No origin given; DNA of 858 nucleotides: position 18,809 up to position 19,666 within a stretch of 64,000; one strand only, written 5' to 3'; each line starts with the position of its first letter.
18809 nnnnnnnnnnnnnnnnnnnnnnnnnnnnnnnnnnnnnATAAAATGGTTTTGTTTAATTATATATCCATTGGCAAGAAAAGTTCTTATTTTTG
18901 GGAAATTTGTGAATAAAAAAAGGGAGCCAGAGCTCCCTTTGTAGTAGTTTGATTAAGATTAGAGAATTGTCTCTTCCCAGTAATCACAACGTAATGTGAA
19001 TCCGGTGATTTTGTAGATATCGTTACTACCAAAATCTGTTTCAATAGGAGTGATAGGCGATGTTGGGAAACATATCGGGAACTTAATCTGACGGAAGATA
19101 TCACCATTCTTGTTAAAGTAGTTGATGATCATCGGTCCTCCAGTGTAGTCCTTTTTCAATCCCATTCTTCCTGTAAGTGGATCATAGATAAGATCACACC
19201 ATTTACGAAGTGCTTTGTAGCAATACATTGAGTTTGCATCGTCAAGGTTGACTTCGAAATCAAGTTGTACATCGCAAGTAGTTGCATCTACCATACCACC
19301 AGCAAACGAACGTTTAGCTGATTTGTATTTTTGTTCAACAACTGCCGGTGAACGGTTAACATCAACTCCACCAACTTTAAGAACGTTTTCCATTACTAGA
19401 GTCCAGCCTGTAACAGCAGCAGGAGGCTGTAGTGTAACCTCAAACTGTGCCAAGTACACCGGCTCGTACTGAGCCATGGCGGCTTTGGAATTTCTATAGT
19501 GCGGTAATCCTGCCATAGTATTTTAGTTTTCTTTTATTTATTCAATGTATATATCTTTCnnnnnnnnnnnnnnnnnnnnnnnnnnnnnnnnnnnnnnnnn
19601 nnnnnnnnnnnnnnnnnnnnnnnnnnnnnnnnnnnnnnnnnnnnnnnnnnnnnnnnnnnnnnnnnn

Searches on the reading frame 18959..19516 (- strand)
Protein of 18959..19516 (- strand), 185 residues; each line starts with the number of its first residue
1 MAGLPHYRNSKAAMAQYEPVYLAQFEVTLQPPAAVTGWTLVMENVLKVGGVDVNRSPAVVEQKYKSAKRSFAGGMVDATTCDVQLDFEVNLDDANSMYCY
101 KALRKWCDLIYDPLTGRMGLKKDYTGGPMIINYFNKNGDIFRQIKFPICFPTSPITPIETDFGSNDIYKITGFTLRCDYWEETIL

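Call 8: search_protein_families(library=phrogs, proteins=[window:18959-19516:-], max_evalue=0.001)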
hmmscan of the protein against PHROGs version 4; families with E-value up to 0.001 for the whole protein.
window:18959-19516:- (185 aa): 3 families
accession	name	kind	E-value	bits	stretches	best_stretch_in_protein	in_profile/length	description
phrog_32623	-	unknown function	2.7e-30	106.5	1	4-170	3-171/185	-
phrog_45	-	tail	4.6e-06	27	1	96-181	168-253/350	tail tube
phrog_3629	-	tail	4.9e-05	23.6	1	80-166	106-190/313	tail tube protein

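Call 33: search_protein_families(library=pfam, proteins=[window:18959-19516:-], max_evalue=5)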
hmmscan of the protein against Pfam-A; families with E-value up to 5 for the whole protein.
window:18959-19516:- (185 aa): 0 families
